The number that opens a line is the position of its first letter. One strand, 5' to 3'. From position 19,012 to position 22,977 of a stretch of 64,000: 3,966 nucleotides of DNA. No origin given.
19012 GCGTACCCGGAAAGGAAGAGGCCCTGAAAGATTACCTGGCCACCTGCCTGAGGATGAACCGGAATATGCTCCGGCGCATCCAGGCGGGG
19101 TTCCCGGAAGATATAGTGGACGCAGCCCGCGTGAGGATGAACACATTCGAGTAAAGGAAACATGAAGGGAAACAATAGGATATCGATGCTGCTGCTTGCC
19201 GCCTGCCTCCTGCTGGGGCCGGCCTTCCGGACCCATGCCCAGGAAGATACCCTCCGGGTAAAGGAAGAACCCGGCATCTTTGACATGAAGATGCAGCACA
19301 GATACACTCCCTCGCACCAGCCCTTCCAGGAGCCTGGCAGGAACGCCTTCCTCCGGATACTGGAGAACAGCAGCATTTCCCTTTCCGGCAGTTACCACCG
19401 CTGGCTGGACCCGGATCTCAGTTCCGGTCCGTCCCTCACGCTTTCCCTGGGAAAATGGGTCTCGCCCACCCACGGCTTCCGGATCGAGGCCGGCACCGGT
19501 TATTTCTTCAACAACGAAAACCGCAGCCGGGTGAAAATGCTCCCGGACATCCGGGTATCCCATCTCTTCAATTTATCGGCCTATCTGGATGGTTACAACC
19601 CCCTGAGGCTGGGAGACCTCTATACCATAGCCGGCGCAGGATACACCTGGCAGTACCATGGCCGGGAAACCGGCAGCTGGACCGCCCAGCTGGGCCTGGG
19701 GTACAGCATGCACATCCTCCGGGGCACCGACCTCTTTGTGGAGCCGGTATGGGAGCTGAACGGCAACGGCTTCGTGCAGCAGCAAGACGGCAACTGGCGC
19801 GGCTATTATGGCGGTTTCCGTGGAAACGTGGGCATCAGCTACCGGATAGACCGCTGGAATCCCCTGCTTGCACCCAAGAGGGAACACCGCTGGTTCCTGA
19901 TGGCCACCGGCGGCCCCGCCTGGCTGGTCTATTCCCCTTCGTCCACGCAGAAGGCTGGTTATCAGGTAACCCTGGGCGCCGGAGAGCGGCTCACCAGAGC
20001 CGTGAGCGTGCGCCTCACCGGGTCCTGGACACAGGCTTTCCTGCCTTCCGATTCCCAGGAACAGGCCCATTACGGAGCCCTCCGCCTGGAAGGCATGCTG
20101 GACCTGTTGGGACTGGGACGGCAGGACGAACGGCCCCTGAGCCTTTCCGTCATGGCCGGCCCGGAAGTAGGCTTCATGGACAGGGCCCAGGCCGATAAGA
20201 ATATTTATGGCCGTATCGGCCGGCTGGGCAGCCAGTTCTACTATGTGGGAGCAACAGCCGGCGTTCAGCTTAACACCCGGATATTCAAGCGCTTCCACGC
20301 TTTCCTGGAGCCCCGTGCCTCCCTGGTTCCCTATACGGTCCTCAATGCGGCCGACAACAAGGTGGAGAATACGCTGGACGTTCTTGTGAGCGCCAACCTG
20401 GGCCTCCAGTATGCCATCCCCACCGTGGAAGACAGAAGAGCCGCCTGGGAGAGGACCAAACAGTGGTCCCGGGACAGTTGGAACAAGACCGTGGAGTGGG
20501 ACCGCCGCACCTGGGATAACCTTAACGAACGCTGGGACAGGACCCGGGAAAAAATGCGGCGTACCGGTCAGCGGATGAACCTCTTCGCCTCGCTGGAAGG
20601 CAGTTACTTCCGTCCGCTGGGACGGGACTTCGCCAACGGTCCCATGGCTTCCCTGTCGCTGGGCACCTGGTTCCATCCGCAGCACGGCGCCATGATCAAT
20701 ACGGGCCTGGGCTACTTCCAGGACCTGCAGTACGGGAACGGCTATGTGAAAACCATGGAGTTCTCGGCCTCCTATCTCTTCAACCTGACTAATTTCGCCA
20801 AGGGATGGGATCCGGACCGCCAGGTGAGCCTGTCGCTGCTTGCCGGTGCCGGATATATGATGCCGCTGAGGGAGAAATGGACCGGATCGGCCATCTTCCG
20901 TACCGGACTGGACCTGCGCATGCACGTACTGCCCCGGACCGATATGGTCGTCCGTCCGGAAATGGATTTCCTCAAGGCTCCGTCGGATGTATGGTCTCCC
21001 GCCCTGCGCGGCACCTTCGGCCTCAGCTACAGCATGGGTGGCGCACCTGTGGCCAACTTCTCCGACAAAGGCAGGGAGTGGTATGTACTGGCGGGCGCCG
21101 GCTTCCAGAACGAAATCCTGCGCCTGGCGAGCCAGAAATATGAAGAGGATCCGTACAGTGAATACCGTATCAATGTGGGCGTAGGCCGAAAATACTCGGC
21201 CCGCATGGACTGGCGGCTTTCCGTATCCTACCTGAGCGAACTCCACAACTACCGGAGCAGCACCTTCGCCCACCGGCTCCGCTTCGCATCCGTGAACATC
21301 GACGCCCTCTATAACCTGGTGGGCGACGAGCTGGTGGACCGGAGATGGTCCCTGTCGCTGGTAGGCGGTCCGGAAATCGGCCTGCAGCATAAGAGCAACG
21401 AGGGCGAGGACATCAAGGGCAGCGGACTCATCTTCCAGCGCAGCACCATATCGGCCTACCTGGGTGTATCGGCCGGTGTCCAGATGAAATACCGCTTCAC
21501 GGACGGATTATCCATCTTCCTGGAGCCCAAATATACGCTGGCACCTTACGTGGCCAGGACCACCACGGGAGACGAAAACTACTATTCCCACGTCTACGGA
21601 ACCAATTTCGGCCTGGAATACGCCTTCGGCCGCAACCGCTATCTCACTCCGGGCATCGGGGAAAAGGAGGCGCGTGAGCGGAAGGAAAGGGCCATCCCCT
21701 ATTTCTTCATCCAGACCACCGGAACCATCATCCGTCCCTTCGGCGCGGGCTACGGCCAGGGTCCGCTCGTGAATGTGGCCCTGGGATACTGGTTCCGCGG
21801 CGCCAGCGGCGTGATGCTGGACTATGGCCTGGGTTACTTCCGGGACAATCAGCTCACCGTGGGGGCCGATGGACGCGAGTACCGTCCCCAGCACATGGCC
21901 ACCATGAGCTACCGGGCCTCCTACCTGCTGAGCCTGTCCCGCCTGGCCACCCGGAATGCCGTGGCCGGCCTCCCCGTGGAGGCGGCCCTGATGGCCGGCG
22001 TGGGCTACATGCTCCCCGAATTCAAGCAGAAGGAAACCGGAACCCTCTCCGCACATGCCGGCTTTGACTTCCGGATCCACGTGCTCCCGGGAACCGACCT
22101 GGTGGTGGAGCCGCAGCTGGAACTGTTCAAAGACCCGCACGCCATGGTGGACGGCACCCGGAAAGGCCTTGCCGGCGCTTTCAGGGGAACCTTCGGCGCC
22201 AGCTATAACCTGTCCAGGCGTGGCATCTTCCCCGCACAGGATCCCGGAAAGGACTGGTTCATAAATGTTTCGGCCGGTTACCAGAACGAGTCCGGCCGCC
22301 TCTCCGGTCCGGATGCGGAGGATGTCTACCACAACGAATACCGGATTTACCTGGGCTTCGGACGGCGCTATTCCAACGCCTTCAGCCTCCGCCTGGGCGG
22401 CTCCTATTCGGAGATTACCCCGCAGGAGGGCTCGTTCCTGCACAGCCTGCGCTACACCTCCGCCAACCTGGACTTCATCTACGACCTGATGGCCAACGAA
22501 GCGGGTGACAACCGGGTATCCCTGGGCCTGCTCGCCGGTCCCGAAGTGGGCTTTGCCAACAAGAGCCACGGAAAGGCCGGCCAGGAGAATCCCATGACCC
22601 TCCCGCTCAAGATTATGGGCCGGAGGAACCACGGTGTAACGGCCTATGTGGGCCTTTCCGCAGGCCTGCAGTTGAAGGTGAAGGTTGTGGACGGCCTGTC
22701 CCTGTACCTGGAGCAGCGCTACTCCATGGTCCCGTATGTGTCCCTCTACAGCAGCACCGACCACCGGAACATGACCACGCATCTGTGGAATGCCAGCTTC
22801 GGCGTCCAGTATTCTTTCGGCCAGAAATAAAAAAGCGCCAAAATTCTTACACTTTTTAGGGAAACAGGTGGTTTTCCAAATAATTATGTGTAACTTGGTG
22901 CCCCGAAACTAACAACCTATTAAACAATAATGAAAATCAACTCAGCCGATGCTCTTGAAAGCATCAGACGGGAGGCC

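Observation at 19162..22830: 1222-aa secreted protein built from three tandem double-barrel-like modules, each ending in its own OMP-type beta-signal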

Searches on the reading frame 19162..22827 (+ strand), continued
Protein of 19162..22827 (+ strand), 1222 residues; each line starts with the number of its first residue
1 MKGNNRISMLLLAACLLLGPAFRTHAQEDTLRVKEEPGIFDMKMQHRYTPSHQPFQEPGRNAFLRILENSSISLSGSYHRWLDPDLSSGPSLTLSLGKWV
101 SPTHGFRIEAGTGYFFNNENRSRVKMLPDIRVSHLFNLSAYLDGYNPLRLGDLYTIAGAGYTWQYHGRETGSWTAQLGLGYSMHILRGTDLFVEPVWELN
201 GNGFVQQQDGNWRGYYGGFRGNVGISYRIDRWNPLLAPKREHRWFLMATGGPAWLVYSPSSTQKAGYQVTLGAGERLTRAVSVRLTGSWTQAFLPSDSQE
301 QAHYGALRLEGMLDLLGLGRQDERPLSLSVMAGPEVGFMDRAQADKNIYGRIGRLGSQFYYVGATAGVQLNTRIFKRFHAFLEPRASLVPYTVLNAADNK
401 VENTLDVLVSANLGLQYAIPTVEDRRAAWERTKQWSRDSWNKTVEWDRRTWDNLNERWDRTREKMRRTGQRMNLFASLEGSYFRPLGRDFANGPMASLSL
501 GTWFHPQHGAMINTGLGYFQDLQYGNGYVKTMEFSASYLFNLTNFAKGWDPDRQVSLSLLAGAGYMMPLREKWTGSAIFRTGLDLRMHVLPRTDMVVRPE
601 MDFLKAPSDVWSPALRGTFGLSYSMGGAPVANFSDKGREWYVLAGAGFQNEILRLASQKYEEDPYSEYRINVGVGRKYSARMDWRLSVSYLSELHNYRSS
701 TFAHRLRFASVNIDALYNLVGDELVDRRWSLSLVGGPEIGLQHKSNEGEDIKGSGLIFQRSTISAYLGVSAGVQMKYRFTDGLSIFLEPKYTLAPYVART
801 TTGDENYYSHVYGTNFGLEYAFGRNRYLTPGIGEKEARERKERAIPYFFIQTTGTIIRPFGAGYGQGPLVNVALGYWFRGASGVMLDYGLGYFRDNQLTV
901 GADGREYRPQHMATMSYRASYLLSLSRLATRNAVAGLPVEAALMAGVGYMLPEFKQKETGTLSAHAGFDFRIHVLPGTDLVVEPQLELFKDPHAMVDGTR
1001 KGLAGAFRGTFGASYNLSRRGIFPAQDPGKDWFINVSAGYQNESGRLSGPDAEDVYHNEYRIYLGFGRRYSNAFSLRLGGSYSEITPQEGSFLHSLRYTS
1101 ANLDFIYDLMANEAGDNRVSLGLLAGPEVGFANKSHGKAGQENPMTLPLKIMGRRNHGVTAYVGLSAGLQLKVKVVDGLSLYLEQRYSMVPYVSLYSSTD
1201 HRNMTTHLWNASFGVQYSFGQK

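Call 62: list_cluster_members(proteins=[P0020, P0023, P0033, P0037, P0039, P0145, P0019, P0031, P0049, P0062])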
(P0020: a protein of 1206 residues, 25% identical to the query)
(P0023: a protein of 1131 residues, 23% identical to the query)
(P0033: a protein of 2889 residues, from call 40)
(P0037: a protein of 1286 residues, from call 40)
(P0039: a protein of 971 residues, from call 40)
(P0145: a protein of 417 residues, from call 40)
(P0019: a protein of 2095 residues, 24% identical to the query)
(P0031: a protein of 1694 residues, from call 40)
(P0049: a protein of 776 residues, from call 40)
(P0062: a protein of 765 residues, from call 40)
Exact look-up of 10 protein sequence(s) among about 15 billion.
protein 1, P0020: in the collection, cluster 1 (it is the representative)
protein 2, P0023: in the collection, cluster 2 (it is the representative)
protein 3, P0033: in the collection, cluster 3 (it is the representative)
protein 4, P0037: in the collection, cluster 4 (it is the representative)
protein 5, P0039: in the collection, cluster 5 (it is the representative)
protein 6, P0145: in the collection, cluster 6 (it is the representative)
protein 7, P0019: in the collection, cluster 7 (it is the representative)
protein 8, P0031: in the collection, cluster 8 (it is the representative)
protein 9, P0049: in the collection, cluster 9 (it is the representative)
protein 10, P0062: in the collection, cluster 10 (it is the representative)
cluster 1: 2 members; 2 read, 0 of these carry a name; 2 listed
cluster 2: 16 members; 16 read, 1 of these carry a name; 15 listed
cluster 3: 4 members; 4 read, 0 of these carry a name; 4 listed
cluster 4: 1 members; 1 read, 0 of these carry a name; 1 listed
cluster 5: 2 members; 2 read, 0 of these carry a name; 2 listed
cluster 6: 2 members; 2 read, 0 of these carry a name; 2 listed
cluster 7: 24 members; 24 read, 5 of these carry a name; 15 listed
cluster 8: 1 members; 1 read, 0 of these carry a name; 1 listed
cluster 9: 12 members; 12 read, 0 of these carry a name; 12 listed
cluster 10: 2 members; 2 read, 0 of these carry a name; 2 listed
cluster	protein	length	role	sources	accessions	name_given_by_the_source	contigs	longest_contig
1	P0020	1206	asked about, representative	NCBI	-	-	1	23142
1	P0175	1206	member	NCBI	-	-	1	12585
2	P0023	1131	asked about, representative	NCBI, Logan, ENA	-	-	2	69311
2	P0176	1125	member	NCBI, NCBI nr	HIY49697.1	MAG TPA: hypothetical protein H9834_07755 [Candidatus Barnesiella excrementavium] | hypothetical protein [Candidatus Barnesiella excrementavium]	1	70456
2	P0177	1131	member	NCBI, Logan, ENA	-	-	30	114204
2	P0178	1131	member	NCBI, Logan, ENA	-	-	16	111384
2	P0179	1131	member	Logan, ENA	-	-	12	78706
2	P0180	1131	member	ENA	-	-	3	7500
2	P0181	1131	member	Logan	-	-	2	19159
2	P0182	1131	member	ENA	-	-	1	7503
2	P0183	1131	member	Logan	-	-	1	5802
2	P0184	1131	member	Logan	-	-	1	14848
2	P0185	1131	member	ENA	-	-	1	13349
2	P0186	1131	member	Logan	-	-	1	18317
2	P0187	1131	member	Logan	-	-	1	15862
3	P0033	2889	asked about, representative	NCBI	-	-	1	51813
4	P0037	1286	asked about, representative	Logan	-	-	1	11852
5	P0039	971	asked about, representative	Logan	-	-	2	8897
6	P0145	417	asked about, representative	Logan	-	-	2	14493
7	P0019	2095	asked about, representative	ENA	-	-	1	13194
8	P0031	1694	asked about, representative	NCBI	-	-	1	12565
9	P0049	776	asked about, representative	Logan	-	-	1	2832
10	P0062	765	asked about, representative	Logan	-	-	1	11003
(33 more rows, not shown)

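Call 63: find_encoding_contigs(protein=P0019, flank=8000, max_places=1)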
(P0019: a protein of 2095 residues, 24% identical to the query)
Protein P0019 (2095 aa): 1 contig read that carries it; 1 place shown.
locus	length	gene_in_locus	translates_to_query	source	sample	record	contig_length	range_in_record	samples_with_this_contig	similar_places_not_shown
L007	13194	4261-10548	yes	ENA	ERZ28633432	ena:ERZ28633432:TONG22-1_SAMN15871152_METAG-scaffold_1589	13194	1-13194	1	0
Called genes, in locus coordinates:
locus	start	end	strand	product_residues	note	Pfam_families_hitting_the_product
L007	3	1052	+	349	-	?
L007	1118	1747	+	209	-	PF12099:DUF3575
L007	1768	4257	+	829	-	-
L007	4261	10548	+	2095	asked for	PF13568:OMP_b-brl_2 (faint)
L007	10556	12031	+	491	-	-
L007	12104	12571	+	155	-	PF00731:AIRC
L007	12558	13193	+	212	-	?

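Call 64: find_encoding_contigs(protein=P0026, flank=8000, max_places=1)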
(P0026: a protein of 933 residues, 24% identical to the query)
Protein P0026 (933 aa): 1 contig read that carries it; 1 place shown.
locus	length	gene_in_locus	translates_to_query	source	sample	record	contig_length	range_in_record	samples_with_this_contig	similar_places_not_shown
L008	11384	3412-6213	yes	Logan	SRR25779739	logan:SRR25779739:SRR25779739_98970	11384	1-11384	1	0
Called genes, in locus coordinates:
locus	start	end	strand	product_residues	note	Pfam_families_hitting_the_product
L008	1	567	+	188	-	?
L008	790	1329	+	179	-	PF12099:DUF3575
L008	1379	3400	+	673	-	PF13715:CarbopepD_reg_2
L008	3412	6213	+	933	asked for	-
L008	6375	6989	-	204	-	PF01300:Sua5_yciO_yrdC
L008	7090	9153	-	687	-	PF05970:PIF1, PF13245:AAA_19, PF13604:AAA_30, PF02689:Herpes_Helicase (weak), PF13432:TPR_16 (weak), PF14559:TPR_19 (weak), PF00515:TPR_1 (weak), PF13371:TPR_9 (weak), +7 more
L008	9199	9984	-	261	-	PF08282:Hydrolase_3, PF12710:HAD (faint), PF05116:S6PP (weak), PF00702:Hydrolase (weak)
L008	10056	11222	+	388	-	PF00155:Aminotran_1_2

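Call 65: find_encoding_contigs(protein=P0029, flank=8000, max_places=1)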
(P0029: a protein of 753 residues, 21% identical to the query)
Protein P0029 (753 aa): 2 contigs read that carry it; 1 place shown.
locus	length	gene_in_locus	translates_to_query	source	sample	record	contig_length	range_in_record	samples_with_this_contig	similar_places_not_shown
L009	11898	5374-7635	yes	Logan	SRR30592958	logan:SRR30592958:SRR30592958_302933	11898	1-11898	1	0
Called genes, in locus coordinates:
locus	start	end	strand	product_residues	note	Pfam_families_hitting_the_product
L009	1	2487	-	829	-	?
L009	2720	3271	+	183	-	PF12099:DUF3575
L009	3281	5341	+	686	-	PF13715:CarbopepD_reg_2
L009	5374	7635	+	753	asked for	PF13505:OMP_b-brl (faint)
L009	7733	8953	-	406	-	PF04413:Glycos_transf_N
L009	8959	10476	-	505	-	PF00749:tRNA-synt_1c, PF19269:Anticodon_2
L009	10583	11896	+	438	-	?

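Call 84: search_protein_families(library=pfam, proteins=[P0029], max_evalue=0.01)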
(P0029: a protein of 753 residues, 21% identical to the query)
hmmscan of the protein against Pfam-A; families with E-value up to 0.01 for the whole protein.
P0029 (753 aa): 0 families

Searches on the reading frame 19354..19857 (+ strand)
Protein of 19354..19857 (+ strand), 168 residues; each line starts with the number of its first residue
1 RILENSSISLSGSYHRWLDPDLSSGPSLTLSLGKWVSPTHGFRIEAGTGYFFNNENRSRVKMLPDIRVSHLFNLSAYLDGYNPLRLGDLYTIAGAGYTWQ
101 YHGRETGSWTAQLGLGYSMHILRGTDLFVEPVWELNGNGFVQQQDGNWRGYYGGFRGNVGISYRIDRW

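Call 50: search_protein_families(library=pfam, proteins=[window:19354-19857:+], max_evalue=10)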
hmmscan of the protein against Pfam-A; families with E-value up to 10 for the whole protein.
window:19354-19857:+ (168 aa): 0 families

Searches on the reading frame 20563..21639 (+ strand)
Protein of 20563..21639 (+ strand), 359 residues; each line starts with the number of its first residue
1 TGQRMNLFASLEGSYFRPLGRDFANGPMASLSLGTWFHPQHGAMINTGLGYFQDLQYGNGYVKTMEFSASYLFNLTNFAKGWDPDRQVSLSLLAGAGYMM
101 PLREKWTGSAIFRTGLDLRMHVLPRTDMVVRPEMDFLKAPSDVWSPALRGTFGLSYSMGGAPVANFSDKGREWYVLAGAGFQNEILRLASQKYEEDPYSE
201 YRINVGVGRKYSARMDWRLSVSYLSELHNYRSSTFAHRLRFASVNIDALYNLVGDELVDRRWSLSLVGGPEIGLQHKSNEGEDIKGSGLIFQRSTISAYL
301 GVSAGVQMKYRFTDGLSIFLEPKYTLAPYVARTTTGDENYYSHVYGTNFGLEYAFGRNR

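Call 37: predict_structure(alignment_id=A2)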
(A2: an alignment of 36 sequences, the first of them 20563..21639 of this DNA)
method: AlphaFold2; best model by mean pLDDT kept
length: 359 residues; sequences in the alignment: 36
mean_pLDDT: 83.2   pTM: 0.75
mean pLDDT of the five models: 83.2, 82.1, 81.8, 81.0, 80.3
residues with pLDDT >= 90: 161; 70-90: 135; 50-70: 47; < 50: 16
segments of 3 or more residues with pLDDT < 50: 191-196, 232-236
pLDDT, mean of each block of 10 residues (from residue 1): 75 87 81 93 95 74 91 96 84 97 85 95 85 92 90 86 58 91 72 57 93 85 79 57 92 67 92 81 68 77 94 92 90 77 92 75
secondary structure, 60 per line:
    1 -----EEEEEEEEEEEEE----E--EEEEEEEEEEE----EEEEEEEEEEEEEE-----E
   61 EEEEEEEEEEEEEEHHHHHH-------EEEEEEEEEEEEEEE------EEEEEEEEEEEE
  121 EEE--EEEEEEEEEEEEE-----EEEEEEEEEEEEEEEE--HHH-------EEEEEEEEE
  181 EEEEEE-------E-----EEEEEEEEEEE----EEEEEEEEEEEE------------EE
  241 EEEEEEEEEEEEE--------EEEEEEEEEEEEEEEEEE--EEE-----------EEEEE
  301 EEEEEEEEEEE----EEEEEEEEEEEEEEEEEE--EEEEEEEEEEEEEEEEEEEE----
elements in order: E6-18 E26-36 E41-54 E60-74 H75-80 E88-102 E109-123 E126-138 E144-159 E172-186 E200-210 E215-226 E239-253 E262-279 E282-284 E296-311 E316-333 E336-355

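Call 40: search_protein_representatives(alignment_id=A2)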
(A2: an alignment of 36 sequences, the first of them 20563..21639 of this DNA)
Query: 36 sequences, 360 profile positions. Proteins with E-value up to 0.001 (for the whole library): 2000; up to 1e-10: 696; up to 1e-30: 411. The best 150 are listed.
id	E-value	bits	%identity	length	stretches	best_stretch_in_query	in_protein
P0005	0.0e+00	1328.7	-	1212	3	4-359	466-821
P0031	0.0e+00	1151.7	-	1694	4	2-358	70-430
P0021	0.0e+00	1024.9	-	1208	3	2-358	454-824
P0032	2.9e-240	812.8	-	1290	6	23-359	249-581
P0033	1.7e-225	764.2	-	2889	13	31-358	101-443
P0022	4.4e-219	743.1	-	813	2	2-357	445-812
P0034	6.7e-176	601.0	-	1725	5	5-355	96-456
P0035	3.3e-174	595.5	-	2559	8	4-358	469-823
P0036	3.4e-174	595.4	-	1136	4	4-359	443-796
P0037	1.4e-170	583.5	-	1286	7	2-236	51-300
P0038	2.3e-160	549.9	-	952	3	20-356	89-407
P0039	1.0e-158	544.5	-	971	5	2-197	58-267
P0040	3.3e-158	542.8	-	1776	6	24-353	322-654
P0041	9.4e-156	534.7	-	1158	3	7-357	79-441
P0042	4.4e-146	502.9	-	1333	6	4-349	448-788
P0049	3.1e-134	464.0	-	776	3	3-354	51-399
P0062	6.4e-123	426.7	-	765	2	4-359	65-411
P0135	3.0e-91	322.5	-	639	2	3-356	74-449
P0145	3.9e-86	305.7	-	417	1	3-356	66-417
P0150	9.3e-83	294.6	-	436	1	2-356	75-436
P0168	7.3e-76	271.9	-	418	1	5-356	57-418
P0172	4.0e-74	266.2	-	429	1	4-356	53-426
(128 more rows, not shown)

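Call 41: fold_search(model_id=the predicted structure, library=pdb)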
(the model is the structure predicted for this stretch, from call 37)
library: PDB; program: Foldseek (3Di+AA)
matches with E <= 10: 959; with E <= 0.001: 238
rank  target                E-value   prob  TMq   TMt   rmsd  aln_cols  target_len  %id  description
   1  2x9k                  1.6e-08  1.00  0.22  0.26  18.3       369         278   11  Structure of a E.coli porin (released 2011-01-26)
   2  2iwv_A                2.9e-08  1.00  0.24  0.28  17.5       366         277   10  Structure of the monomeric outer membrane porin OmpG in the open and closed conformation (released 2006-08-14)
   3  2wvp                  1.1e-07  1.00  0.22  0.27  17.8       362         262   10  Synthetically modified OmpG (released 2010-07-14)
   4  7q5c                  1.8e-07  1.00  0.23  0.30  17.5       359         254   11  Crystal structure of OmpG in space group 96 (released 2022-11-16)
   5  2f1c                  2.4e-07  1.00  0.21  0.27  17.8       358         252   11  Crystal structure of the monomeric porin OmpG (released 2006-06-27)
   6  3pgu                  8.8e-07  1.00  0.26  0.24  19.1       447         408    9  Phe3Glu mutant of EcFadL (released 2011-05-25)
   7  3pgr                  1.3e-06  1.00  0.24  0.23  17.5       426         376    8  Asp348Arg mutant of EcFadL (released 2011-05-25)
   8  4ctd_B                1.4e-06  1.00  0.24  0.33  16.7       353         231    8  X-ray structure of an engineered OmpG loop6-deletion (released 2014-08-13)
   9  6z34                  2.4e-06  1.00  0.20  0.20  18.3       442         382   10  CymD monoaromatic hydrocarbon channel (released 2020-11-04)
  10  4ctd_A                3.6e-06  1.00  0.23  0.32  16.6       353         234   10  X-ray structure of an engineered OmpG loop6-deletion (released 2014-08-13)
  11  2r8a_A                3.8e-06  1.00  0.27  0.27  16.0       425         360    9  Crystal structure of the long-chain fatty acid transporter FadL mutant delta N8 (released 2008-09-23)
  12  6ehd                  3.8e-06  1.00  0.18  0.20  19.7       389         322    8  OmpT (in-vitro folded), an outer membrane protein of Vibrio cholerae (released 2018-04-25)
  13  3pgs_B                4.6e-06  1.00  0.22  0.20  20.4       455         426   10  Phe3Gly mutant of EcFadL (released 2011-05-25)
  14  2r89_A                4.8e-06  1.00  0.26  0.26  15.8       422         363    8  Crystal structure of the long-chain fatty acid transporter FadL mutant delta N3 (released 2008-09-23)
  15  3kvn_A                6.7e-06  1.00  0.24  0.15  19.4       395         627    9  Crystal structure of the full-length autotransporter EstA from Pseudomonas aeruginosa (released 2010-01-26)
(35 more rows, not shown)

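Call 53: search_solved_structures(query=A2, max_evalue=1)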
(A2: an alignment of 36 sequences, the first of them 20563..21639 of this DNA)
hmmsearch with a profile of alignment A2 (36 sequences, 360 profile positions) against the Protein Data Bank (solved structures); distinct sequences matched with E-value up to 1: 0.

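Call 84: search_protein_families(library=pfam, proteins=[P0039, P0037, P0145, P0150, P0168, P0172, P0049, P0062, P0135], max_evalue=0.01)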
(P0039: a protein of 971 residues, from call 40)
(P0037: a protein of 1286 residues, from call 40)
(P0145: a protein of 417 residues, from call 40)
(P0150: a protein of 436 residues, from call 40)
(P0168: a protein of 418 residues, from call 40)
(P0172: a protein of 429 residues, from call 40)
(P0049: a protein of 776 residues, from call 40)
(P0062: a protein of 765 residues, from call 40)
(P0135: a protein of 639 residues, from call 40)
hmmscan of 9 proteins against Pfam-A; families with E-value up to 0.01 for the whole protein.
P0039 (971 aa): 2 families
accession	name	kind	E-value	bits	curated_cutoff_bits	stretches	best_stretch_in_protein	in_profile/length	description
PF13505.12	OMP_b-brl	-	3.3e-07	31.1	28.7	0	694-786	44-141/175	Outer membrane protein beta-barrel domain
PF13524.12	Glyco_trans_1_2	-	0.0051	17.2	25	0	668-735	27-95/144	Glycosyl transferase-like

P0037 (1286 aa): 2 families
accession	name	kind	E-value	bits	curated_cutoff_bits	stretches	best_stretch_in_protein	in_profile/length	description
PF13505.12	OMP_b-brl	-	8.9e-06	26.4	28.7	1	60-200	42-156/175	Outer membrane protein beta-barrel domain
PF03797.25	Autotransporter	-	0.00047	20.4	26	0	675-712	165-202/255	Autotransporter beta-domain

P0145 (417 aa): 0 families

P0150 (436 aa): 0 families

P0168 (418 aa): 2 families
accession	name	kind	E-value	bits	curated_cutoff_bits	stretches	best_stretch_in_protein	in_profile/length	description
PF13568.12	OMP_b-brl_2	-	6.8e-06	26.7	27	1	242-380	36-166/175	Outer membrane protein beta-barrel domain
PF13505.12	OMP_b-brl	-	4.5e-05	24.1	28.7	0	255-377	36-149/175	Outer membrane protein beta-barrel domain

P0172 (429 aa): 0 families

P0049 (776 aa): 0 families

P0062 (765 aa): 0 families

P0135 (639 aa): 1 family
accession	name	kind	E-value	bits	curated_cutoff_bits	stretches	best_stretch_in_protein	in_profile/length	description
PF13505.12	OMP_b-brl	-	2.4e-05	25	28.7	0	97-192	40-136/175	Outer membrane protein beta-barrel domain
